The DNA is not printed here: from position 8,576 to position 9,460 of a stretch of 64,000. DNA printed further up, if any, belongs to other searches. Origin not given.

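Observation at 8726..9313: Truncated, degenerate phosphoglycerate kinase N-domain ORF in the canonical gap-pgk position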

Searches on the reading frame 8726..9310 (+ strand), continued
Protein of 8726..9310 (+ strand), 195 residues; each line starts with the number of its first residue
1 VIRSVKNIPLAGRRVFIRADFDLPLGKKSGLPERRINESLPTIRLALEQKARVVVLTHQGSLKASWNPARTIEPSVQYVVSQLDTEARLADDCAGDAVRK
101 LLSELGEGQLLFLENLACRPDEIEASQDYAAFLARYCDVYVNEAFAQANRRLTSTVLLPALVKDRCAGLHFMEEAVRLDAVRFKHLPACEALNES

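Call 32: find_related_loci(query=A1, collection=genome_contigs, flank=6000)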
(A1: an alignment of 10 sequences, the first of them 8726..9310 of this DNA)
Query A1 (195 aa) in genome_contigs; peptide patterns used: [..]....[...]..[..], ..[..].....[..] (x = any residue, [..] = any of these).
313 stretches matched a pattern; 206 encode a relative of the query (tblastn E <= 1e-3); the best 80 are kept; 80 distinct loci.
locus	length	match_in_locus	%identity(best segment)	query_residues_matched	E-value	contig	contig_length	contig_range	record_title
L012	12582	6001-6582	58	1-193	2e-70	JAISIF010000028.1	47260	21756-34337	MAG: Myxococcales bacterium isolate Hm464_bin50 k119_605144, whole genome shotgun sequence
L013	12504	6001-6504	44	2-169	2e-42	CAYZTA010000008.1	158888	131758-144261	MAG TPA_asm: uncultured Sandaracinus sp. isolate binchicken_co322_224 genome assembly, contig: NODE_150_length_158888_co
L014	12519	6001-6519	43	2-174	4e-41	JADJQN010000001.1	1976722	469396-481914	MAG: Sandaracinaceae bacterium isolate Fred_18-Q3-R57-64_MAXAC.276 tig00000756-10-19749050, whole genome shotgun sequenc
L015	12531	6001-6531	43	2-178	4e-40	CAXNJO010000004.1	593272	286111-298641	MAG: Polyangiales bacterium isolate ME-04may21-LR-79 genome assembly, contig: ME-04may21-LR-C73, whole genome shotgun se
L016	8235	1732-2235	42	2-169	3e-40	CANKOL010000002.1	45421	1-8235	MAG: Sandaracinaceae bacterium isolate RH-9nov16-262 genome assembly, contig: RH-9nov16-C-C1177, whole genome shotgun se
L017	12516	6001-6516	45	2-173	1e-39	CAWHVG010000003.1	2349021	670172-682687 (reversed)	MAG: uncultured proteobacterium isolate MFD02416.bin.1.293 genome assembly, contig: contig_3997, whole genome shotgun se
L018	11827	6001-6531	42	2-181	8e-40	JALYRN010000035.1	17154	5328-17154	MAG: Myxococcota bacterium isolate MDV bin90 SD1454_NODE_674_length_17154_cov_3.219827, whole genome shotgun sequence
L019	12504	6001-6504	43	2-169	9e-40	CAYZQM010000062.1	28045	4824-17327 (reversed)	MAG TPA_asm: uncultured Sandaracinaceae bacterium isolate binchicken_co179_62 genome assembly, contig: NODE_3930_length_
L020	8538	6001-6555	45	2-187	3e-39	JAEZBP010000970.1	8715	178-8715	MAG: Proteobacteria bacterium isolate OH_CBrB_201 k127_1290955, whole genome shotgun sequence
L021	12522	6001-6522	43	2-174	7e-39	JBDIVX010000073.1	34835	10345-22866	MAG: Polyangiales bacterium isolate Bin_29 NODE_510_length_34835_cov_6.893223, whole genome shotgun sequence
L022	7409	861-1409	40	2-181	4e-38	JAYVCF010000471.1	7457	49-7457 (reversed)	MAG: Deltaproteobacteria bacterium isolate GL30_UP_concoct_80 GL30_UP_concoct_80_470, whole genome shotgun sequence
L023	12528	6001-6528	43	2-174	2e-37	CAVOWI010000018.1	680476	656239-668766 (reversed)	MAG: uncultured delta proteobacterium isolate MFD00032.bin.2.184 genome assembly, contig: contig_49643, whole genome sho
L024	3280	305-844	40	2-182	2e-37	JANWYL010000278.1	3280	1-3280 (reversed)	MAG: Sandaracinaceae bacterium isolate SKYG7 NODE_278_length_3280_cov_3.407431, whole genome shotgun sequence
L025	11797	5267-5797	43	2-181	4e-37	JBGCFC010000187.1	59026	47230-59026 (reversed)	MAG: Sandaracinaceae bacterium isolate SGMAG-31 contig187, whole genome shotgun sequence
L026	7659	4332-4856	42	3-174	1e-36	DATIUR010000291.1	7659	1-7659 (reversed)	MAG TPA_asm: Anaeromyxobacteraceae bacterium isolate SMAG_U15986 k141_708469, whole genome shotgun sequence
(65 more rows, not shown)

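Call 38: find_encoding_contigs(protein=P0014, flank=8000, max_places=3)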
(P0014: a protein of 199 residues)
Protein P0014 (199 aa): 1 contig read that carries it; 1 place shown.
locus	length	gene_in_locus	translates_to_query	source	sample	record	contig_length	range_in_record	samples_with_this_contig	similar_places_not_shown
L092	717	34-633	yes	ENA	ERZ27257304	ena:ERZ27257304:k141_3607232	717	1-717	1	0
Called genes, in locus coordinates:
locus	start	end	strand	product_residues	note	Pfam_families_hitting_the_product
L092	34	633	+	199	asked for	PF00162:PGK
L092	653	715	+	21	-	?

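Call 39: fold_search(model_id=the predicted structure, library=pdb)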
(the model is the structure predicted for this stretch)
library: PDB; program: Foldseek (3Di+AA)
matches with E <= 10: 1496; with E <= 0.001: 77
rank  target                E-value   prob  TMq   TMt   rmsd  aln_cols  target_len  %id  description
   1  1vpe                  2.1e-12  1.00  0.77  0.40   3.9       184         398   33  CRYSTALLOGRAPHIC ANALYSIS OF PHOSPHOGLYCERATE KINASE FROM THE HYPERTHERMOPHILIC BACTERIUM THERMOTOGA MARITIMA (released 1998-06-17)
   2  4axx                  1.0e-11  1.00  0.72  0.37   4.3       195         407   27  The catalytically active fully closed conformation of human phosphoglycerate kinase in complex with ADP 3-phosphoglycera (released 2013-06-26)
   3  3q3v_A                4.4e-11  1.00  0.75  0.40   4.3       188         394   30  Crystal structure of Phosphoglycerate Kinase from Campylobacter jejuni. (released 2011-01-12)
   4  7zy7_A                7.9e-11  1.00  0.73  0.38   3.6       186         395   31  Crystal structure of Chlamydomonas reinhardtii chloroplastic phosphoglycerate kinase (released 2023-06-14)
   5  4ng4_B                8.4e-11  1.00  0.70  0.38   3.5       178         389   30  Structure of phosphoglycerate kinase (CBU_1782) from Coxiella burnetii (released 2015-06-24)
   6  2x13                  9.5e-11  1.00  0.72  0.37   4.3       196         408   27  The catalytically active fully closed conformation of human phosphoglycerate kinase in complex with ADP and 3phosphoglyc (released 2010-12-29)
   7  7zy7_B                1.0e-10  1.00  0.73  0.38   3.6       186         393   31  Crystal structure of Chlamydomonas reinhardtii chloroplastic phosphoglycerate kinase (released 2023-06-14)
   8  4ng4_A                1.1e-10  1.00  0.69  0.37   3.4       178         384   30  Structure of phosphoglycerate kinase (CBU_1782) from Coxiella burnetii (released 2015-06-24)
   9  2wzb                  1.1e-10  1.00  0.73  0.38   3.8       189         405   26  The catalytically active fully closed conformation of human phosphoglycerate kinase in complex with ADP, 3PG and magnesi (released 2010-04-14)
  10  3c3b_B                1.5e-10  1.00  0.70  0.37   4.6       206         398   26  Crystal Structure of human phosphoglycerate kinase bound to D-CDP (released 2008-07-01)
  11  1qpg                  1.8e-10  1.00  0.74  0.37   3.0       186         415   31  3-PHOSPHOGLYCERATE KINASE, MUTATION R65Q (released 1996-06-10)
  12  4ng4_C                2.6e-10  1.00  0.71  0.38   3.7       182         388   30  Structure of phosphoglycerate kinase (CBU_1782) from Coxiella burnetii (released 2015-06-24)
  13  1zmr                  2.6e-10  1.00  0.70  0.38   4.0       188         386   33  Crystal Structure of the E. coli Phosphoglycerate Kinase (released 2006-05-02)
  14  2zgv                  2.8e-10  1.00  0.72  0.37   3.3       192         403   28  Crystal Structure of human phosphoglycerate kinase bound to D-ADP (released 2008-07-01)
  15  2cun_A                3.0e-10  1.00  0.74  0.38   4.9       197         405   27  Crystal structure of Phosphoglycerate Kinase from Pyrococcus horikoshii OT3 (released 2005-06-14)
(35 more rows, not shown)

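Call 51: list_cluster_members(proteins=[window:8726-9310:+, P0008, P0004, P0009, window:7504-8580:+, window:9411-10382:+, window:47934-48830:+, window:61689-63101:+])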
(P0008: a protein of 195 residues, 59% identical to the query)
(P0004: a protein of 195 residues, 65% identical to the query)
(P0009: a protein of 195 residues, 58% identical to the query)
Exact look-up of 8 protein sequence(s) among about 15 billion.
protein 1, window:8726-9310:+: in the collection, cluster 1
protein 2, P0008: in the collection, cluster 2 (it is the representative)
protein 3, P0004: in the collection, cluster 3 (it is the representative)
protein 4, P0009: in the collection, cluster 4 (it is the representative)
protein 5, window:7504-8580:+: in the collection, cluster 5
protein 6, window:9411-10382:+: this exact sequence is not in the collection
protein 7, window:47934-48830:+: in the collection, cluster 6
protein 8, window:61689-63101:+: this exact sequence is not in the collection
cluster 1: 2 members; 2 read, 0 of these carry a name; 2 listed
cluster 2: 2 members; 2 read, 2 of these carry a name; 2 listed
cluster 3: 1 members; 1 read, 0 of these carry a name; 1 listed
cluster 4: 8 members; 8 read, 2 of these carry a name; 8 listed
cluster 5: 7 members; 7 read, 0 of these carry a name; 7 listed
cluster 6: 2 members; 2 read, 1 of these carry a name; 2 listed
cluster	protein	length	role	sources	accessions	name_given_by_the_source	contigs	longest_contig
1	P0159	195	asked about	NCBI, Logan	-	-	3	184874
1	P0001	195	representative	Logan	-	-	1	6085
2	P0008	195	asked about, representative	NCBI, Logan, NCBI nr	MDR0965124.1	MAG: phosphoglycerate kinase [Myxococcales bacterium] | phosphoglycerate kinase [Myxococcales bacterium]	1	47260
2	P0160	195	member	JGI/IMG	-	phosphoglycerate kinase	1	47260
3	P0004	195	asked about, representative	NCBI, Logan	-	-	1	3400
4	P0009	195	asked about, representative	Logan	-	-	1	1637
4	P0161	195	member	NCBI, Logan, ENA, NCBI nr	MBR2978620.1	MAG: phosphoglycerate kinase [Myxococcaceae bacterium] | phosphoglycerate kinase [Myxococcaceae bacterium]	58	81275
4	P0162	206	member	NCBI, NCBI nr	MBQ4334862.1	MAG: phosphoglycerate kinase [Myxococcaceae bacterium] | phosphoglycerate kinase [Myxococcaceae bacterium]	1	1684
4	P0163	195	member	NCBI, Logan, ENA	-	-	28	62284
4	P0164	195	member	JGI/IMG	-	-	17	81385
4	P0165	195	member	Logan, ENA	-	-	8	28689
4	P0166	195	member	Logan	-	-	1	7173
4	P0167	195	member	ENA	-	-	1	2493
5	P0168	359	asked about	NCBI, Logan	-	-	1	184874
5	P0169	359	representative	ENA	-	-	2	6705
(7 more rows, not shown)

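Call 52: find_encoding_contigs(protein=window:8726-9310:+, flank=1000, max_places=4)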
Protein window:8726-9310:+ (195 aa): 3 contigs read that carry it; 2 places shown.
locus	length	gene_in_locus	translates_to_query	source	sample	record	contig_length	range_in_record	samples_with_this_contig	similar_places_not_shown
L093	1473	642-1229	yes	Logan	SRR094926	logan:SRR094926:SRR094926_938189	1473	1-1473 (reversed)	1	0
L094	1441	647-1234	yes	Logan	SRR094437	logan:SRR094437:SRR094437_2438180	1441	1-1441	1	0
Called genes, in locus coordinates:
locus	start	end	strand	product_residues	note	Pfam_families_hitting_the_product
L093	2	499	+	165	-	?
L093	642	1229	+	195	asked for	PF00162:PGK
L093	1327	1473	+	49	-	?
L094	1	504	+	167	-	?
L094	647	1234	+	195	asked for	PF00162:PGK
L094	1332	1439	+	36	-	?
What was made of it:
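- The exact protein recurs in separate sequencing runs and on an NCBI contig of 184,874 bp (calls 51, 52).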
